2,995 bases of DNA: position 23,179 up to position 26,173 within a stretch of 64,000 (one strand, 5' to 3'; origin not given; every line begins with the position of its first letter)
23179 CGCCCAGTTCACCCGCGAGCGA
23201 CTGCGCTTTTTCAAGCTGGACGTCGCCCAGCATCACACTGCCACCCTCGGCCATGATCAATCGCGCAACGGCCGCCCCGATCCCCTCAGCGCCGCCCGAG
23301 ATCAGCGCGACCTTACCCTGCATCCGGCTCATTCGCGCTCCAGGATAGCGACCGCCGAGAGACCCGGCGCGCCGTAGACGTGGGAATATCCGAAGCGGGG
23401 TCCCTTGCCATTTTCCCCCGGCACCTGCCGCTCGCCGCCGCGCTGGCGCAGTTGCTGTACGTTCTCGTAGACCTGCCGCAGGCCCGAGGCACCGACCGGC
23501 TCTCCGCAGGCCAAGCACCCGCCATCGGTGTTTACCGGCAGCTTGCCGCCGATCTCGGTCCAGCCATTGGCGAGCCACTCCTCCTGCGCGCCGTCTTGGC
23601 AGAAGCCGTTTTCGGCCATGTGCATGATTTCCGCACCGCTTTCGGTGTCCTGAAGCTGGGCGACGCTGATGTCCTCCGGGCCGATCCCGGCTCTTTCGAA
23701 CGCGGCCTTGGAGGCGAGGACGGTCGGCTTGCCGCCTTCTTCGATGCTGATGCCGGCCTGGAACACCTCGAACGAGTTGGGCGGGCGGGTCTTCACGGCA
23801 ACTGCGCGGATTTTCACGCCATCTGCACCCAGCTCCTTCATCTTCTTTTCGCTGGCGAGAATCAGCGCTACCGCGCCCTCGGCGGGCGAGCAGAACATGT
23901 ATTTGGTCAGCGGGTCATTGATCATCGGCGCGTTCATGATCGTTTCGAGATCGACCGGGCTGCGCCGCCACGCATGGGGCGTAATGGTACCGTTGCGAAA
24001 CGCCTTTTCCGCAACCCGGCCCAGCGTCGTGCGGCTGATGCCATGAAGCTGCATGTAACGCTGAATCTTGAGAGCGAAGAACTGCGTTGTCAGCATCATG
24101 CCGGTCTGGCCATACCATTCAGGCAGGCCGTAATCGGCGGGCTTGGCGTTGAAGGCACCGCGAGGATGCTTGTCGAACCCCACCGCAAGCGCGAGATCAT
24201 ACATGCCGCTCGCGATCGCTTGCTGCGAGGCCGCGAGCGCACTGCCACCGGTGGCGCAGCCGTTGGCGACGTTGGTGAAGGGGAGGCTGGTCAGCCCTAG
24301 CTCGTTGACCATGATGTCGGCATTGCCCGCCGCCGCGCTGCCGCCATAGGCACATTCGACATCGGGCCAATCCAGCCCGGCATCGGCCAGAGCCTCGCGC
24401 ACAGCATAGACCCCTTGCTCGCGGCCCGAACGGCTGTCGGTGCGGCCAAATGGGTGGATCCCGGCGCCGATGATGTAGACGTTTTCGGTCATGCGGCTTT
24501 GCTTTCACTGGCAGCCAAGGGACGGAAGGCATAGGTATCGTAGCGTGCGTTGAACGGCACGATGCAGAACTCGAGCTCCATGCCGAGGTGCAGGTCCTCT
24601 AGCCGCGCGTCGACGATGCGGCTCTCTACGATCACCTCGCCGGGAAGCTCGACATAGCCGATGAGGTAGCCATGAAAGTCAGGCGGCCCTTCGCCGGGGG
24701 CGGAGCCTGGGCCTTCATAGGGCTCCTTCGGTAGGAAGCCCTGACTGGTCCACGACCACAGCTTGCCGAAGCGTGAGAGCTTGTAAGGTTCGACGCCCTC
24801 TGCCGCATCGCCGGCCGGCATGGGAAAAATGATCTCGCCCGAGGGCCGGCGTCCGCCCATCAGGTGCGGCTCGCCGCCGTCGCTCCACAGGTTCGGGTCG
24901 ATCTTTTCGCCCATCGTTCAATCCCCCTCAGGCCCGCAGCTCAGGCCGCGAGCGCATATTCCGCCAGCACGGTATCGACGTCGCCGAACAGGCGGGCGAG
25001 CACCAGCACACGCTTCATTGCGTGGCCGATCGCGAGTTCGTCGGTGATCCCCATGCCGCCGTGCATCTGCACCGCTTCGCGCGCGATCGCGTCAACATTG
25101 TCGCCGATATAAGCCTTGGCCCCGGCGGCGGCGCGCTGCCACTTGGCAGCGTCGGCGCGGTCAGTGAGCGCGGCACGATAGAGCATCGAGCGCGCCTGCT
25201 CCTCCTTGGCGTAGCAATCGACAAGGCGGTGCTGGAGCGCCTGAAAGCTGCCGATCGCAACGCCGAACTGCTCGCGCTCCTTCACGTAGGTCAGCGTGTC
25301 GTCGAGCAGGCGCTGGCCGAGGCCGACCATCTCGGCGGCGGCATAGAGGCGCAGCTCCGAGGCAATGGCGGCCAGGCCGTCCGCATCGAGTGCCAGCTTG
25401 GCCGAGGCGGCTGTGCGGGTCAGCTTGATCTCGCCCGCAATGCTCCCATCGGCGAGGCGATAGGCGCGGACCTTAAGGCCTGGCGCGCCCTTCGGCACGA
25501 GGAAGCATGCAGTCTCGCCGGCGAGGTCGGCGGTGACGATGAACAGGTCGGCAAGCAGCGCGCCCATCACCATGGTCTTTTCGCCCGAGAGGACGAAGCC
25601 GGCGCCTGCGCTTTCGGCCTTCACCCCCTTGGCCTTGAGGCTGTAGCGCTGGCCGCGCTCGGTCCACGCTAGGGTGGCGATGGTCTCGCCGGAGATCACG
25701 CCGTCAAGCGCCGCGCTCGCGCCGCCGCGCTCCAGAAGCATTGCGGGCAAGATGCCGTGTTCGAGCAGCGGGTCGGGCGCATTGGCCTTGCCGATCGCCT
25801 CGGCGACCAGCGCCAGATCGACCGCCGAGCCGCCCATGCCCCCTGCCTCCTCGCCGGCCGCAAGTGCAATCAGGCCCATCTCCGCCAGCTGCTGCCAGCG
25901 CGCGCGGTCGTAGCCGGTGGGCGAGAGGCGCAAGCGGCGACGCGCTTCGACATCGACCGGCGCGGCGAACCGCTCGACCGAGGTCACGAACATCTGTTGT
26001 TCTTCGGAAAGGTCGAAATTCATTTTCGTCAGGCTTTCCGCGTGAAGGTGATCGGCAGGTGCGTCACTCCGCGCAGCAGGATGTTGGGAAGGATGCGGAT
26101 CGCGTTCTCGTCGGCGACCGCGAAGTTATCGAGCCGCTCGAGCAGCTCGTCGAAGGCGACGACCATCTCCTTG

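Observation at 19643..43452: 27-gene redox and lipid-oxidation island with no recognisable regulator, transporter, CoA ligase, hydratase or P450 redox partner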

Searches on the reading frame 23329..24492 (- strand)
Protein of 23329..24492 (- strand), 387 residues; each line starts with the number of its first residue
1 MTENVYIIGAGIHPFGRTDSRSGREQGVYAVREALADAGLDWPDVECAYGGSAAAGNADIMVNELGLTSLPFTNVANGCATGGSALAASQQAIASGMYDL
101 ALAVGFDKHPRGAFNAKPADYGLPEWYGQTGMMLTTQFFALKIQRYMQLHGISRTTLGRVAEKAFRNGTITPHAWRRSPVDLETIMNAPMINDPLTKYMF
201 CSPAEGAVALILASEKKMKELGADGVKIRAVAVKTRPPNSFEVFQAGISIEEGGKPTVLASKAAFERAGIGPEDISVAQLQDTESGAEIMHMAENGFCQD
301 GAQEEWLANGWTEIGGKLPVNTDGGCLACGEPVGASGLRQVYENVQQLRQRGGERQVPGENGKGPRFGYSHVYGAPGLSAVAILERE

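Call 5: search_protein_families(library=pfam, proteins=[window:23329-24492:-], max_evalue=0.001)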
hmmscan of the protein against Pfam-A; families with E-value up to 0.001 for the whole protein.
window:23329-24492:- (387 aa): 3 families
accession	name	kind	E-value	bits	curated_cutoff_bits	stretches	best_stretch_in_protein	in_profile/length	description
PF22691.2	Thiolase_C_1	-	6.4e-29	101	28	1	258-359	21-121/144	Thiolase C-terminal domain-like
PF02803.24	Thiolase_C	-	1.1e-09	38.5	27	1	257-355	24-104/123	Thiolase, C-terminal domain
PF00108.29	Thiolase_N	-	6.6e-08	32.7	26.4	1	5-169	1-185/260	Thiolase, N-terminal domain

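Call 18: search_protein_families(library=ncbifam, proteins=[window:23329-24492:-], max_evalue=0.00001)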
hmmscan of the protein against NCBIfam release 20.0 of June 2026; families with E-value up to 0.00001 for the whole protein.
window:23329-24492:- (387 aa): 24 families
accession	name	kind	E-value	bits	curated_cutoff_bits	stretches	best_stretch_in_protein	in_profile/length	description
NF006102.0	PRK08256.1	subfamily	6.7e-68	229.5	436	1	1-386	1-392/394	lipid-transfer protein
NF004715.0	PRK06059.1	equivalog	2e-65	221.3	424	1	2-359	3-377/399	lipid-transfer protein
NF004720.0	PRK06064.1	subfamily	2.3e-65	220.9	420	1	3-361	2-365/389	thiolase domain-containing protein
NF004810.0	PRK06157.1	equivalog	5.1e-60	203.7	403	1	3-384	7-395/400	acetyl-CoA acetyltransferase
NF009228.0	PRK12578.1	subfamily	2.7e-53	181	485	1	1-361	1-365/387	thiolase domain-containing protein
NF053570.1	AcCoTHIOL_METTL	equivalog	4.2e-50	170.7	600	1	4-384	3-381/385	acetyl-CoA acetyltransferase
NF053628.1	BnzsclthlBbsBGT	equivalog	3.7e-45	154.4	750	1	3-378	5-372/389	benzoylsuccinyl-CoA thiolase subunit BbsB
NF004811.0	PRK06158.1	subfamily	2e-42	145.6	421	1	5-359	10-357/384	acetyl-CoA acetyltransferase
NF006180.0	PRK08313.1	subfamily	6.7e-42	143.7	514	1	4-374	5-371/389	thiolase domain-containing protein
NF005892.0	PRK07855.1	subfamily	4.7e-41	140.9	469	1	4-351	7-361/390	lipid-transfer protein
NF005704.0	PRK07516.1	subfamily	3e-40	138.4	412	1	3-360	2-365/389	thiolase domain-containing protein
NF004982.0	PRK06365.1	equivalog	8.3e-40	137.1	695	2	2-234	15-256/430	thiolase domain-containing protein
NF006010.0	PRK08142.1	subfamily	1.3e-38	132.8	462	1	3-351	5-352/388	thiolase domain-containing protein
NF004722.0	PRK06066.1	equivalog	9e-31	107.2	516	1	139-360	146-363/385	thiolase domain-containing protein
NF004936.0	PRK06289.1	equivalog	1.7e-29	102.9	375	1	1-360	1-381/405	acetyl-CoA acetyltransferase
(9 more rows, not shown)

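Call 44: search_solved_structures(query=window:23329-24492:-, max_evalue=1e-10, show_alignments=2)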
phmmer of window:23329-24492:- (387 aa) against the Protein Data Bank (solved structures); distinct sequences matched with E-value up to 1e-10: 18.
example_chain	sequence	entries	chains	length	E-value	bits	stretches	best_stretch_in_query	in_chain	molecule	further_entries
6hsj_A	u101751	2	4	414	1.4e-43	152.6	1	3-360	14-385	SCP2-thiolase (type-1)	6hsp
6hrv_A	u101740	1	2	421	1.5e-43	152.5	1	3-360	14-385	SCP2-thiolase (type-1)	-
7pxp_C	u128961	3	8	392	2.6e-43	151.8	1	3-379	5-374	Benzoylsuccinyl-CoA thiolase subunit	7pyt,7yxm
7yvy_A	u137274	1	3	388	1.2e-37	133.1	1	5-358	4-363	Acetyl-CoA acetyltransferase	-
6esq_A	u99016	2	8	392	1.1e-32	116.8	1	4-365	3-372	acetoacetyl-CoA thiolase | Acetyl-CoA acetyltransferase thiolase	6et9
4yzo_A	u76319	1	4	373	2.2e-28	102.6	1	6-366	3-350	Putative acyl-CoA acyltransferase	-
4bia_A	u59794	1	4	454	7.4e-26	94.3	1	51-364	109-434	3-KETOACYL-COA THIOLASE, PUTATIVE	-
4bi9_A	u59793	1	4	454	9e-26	94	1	51-364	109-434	3-KETOACYL-COA THIOLASE, PUTATIVE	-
6ok1_A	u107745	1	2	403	6.3e-25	91.2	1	7-342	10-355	Lipid-transfer protein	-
3zbg_A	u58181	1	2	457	5.5e-23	84.8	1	68-351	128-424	3-KETOACYL-COA THIOLASE-LIKE PROTEIN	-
9myr_A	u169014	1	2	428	2.9e-22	82.5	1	114-361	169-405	Nonspecific lipid-transfer protein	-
3zbk_A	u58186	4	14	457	9.4e-22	80.8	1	69-351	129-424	3-KETOACYL-COA THIOLASE-LIKE PROTEIN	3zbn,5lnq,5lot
3zbl_A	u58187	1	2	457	1.3e-21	80.3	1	69-351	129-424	3-KETOACYL-COA THIOLASE-LIKE PROTEIN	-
4u4e_A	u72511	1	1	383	4.7e-18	68.6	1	29-358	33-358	Thiolase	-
5m3k_C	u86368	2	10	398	7.7e-17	64.6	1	23-371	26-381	2,4-diacetylphloroglucinol biosynthesis protein PhlC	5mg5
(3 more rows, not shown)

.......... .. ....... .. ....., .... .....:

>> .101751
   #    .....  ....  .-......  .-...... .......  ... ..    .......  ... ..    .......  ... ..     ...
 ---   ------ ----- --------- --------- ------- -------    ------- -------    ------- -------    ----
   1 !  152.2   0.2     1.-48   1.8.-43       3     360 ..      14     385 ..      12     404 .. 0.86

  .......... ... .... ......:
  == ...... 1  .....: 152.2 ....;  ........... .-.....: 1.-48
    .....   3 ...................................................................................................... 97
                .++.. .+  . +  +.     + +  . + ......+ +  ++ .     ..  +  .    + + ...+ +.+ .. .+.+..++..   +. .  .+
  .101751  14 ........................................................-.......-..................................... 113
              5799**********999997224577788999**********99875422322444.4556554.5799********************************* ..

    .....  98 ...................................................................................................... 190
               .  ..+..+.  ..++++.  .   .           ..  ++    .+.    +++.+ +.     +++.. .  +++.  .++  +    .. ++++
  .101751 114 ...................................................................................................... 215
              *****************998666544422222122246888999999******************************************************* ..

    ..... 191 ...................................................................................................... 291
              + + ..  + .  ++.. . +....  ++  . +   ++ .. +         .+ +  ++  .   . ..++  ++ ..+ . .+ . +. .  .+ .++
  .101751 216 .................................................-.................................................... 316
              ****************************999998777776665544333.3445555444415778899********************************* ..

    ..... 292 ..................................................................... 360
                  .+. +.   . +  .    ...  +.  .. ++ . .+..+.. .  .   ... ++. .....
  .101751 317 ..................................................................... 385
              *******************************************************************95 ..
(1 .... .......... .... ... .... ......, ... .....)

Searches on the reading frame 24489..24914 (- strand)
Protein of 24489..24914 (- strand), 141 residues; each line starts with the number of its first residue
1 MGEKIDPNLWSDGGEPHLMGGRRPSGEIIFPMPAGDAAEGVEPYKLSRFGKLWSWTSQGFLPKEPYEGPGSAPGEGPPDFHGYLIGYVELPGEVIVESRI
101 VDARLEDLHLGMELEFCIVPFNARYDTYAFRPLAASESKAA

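Call 5: search_protein_families(library=pfam, proteins=[window:24489-24914:-], max_evalue=0.001)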
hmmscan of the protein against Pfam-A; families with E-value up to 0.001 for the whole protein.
window:24489-24914:- (141 aa): 1 family
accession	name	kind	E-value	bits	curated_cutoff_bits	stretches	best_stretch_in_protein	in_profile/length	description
PF01796.24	OB_ChsH2_C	-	2.9e-08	34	27.1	1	46-117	4-63/65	ChsH2, C-terminal OB-fold domain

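Call 75: search_protein_families(library=ncbifam, proteins=[window:24489-24914:-], max_evalue=0.0001)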
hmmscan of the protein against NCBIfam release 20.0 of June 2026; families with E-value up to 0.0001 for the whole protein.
window:24489-24914:- (141 aa): 0 families

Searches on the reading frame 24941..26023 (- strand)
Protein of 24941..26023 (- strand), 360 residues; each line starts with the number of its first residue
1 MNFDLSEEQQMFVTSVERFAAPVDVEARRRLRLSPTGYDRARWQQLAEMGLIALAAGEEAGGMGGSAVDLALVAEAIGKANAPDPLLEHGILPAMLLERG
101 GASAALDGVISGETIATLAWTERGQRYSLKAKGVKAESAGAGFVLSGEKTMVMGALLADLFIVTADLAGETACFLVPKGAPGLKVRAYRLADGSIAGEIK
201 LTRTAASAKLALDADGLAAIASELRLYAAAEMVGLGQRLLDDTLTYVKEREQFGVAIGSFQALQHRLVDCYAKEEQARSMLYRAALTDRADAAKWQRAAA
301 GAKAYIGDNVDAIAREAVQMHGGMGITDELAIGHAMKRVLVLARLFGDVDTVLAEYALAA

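Call 5: search_protein_families(library=pfam, proteins=[window:24941-26023:-], max_evalue=0.001)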
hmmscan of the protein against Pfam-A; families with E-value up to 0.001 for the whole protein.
window:24941-26023:- (360 aa): 3 families
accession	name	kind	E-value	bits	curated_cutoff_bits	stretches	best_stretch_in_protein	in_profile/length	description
PF00441.29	Acyl-CoA_dh_1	-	4.3e-25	89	22.4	1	224-347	14-136/150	Acyl-CoA dehydrogenase, C-terminal domain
PF02771.21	Acyl-CoA_dh_N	-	5.4e-12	46.5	22.9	1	6-83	1-77/113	Acyl-CoA dehydrogenase, N-terminal domain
PF02770.24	Acyl-CoA_dh_M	-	1.8e-10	41.3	33.3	1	118-190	2-80/97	Acyl-CoA dehydrogenase, middle domain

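Call 47: search_solved_structures(query=window:24941-26023:-, max_evalue=1e-10, show_alignments=1)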
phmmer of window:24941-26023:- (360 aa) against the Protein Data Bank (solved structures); distinct sequences matched with E-value up to 1e-10: 58.
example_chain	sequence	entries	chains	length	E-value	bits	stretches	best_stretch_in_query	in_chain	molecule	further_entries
6wy8_A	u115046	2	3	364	3.7e-29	105.3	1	25-330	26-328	Acyl-CoA dehydrogenase domain protein Tcur3481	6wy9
6af6_A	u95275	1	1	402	1.2e-27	100.3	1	1-352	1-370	L-prolyl-[peptidyl-carrier protein] dehydrogenase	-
5zw0_A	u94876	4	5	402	2e-27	99.6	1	1-352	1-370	L-prolyl-[peptidyl-carrier protein] dehydrogenase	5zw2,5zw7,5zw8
4kto_A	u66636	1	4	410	3.5e-27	98.8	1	1-337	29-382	isovaleryl-CoA dehydrogenase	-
4o5m_A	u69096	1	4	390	2.4e-24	89.4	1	1-337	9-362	Isovaleryl-CoA dehydrogenase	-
5ol2_C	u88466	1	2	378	3.9e-24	88.8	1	43-338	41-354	Acyl-CoA dehydrogenase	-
1ukw_A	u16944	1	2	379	1.8e-23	86.6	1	2-339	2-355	acyl-CoA dehydrogenase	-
7szv_A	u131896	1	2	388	2.7e-23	86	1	45-337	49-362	Acyl-CoA dehydrogenase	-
4x28_D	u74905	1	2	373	5.2e-23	85.1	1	25-329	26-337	Acyl-CoA dehydrogenase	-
4l1f_A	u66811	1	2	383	5.6e-23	85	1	1-338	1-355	Acyl-CoA dehydrogenase domain protein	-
1ivh_A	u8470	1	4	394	5.9e-23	84.9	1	5-337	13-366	ISOVALERYL-COA DEHYDROGENASE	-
9jq4_A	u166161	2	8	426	7e-23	84.7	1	5-337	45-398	Isovaleryl-CoA dehydrogenase, mitochondrial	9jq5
8sgr_A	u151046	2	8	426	7.7e-23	84.5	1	5-337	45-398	Isovaleryl-CoA dehydrogenase, mitochondrial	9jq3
2dvl_A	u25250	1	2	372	1.7e-22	83.4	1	5-328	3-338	Acyl-CoA dehydrogenase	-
2jif_A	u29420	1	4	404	2.4e-20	76.3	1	6-332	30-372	SHORT/BRANCHED CHAIN SPECIFIC ACYL-COA DEHYDROGENASE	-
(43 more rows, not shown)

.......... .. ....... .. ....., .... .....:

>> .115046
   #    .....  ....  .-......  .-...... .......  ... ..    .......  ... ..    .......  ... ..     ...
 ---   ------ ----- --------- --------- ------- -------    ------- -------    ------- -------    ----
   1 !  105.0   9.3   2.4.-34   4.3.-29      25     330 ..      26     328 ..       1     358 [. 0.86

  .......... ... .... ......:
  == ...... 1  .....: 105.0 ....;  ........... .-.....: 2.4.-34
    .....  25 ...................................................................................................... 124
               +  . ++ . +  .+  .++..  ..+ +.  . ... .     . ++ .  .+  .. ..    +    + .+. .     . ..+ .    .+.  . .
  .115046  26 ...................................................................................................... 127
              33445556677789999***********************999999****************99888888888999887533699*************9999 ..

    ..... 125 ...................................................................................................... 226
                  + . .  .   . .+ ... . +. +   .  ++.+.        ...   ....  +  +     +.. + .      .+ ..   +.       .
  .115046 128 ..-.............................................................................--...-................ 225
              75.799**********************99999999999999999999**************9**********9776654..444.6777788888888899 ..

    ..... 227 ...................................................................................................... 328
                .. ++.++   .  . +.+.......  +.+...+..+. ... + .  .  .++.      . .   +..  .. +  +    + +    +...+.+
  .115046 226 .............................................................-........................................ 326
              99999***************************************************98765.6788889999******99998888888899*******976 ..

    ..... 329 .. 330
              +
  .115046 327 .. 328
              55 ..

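Call 53: search_protein_families(library=ncbifam, proteins=[window:24941-26023:-], max_evalue=0.00001)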
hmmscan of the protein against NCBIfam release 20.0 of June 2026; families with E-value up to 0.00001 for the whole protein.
window:24941-26023:- (360 aa): 16 families
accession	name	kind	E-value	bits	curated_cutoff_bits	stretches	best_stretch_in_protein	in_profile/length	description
TIGR03203.1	pimD_small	equivalog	5.7e-64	216.6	652.7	1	2-355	1-371/378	pimeloyl-CoA dehydrogenase small subunit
NF053553.1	prodigi_MBC_PigA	equivalog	4.9e-42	144.4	500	1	1-347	1-365/381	prodigiosin MBC biosynthesis dehydrogenase PigA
NF045652.1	ProlPCPDhRedW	equivalog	3e-35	121.7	650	1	12-347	7-359/376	L-prolyl-[peptidyl-carrier protein] dehydrogenase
NF050027.1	acylCoADhIpdE2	equivalog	1e-34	120.5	450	2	206-354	166-304/311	acyl-CoA dehydrogenase IpdE2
NF042972.1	AcrlCoAredClosAcrC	equivalog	1.6e-30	106.1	640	1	1-330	1-346/378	acryloyl-CoA reductase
NF008997.0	PRK12341.1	equivalog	1e-26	93.9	537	1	1-350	1-365/382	acyl-CoA dehydrogenase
NF058590.1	AcCoDHFadEBacil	equivalog_domain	1.3e-23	83.3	600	2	4-185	20-209/586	acyl-CoA dehydrogenase FadE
NF042439.1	SulpropCoADesulf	equivalog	3.3e-19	68.9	600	1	42-337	29-347/379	3-sulfinopropanoyl-CoA desulfinase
NF045552.1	GlutCoADH_Des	equivalog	3.6e-19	69.2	470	1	1-333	1-352/387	glutaryl-CoA dehydrogenase Acd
NF002885.1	PRK03354.1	equivalog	5e-19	68.6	540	1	1-350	1-362/378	crotonobetainyl-CoA dehydrogenase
TIGR03207.1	cyc_hxne_CoA_dh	equivalog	1.4e-15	56.9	575.35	1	5-341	1-352/372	cyclohexanecarboxyl-CoA dehydrogenase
NF043006.1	CyhCrbnylCoADH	equivalog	2.4e-15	56.4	650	1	44-334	42-349/380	cyclohexane-1-carbonyl-CoA dehydrogenase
NF052270.1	Staph_DH_FadE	equivalog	1.4e-11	43.7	600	1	135-332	160-365/400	acyl-CoA dehydrogenase FadE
NF037942.1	ac_ACP_DH_MbtN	equivalog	3.7e-10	39.1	700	1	107-359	102-363/376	mycobactin biosynthesis acyl-ACP dehydrogenase MbtN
NF049984.1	Rv1679_FadE16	equivalog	5.4e-09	35.7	600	1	44-335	31-340/371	Rv1679 family acyl-CoA dehydrogenase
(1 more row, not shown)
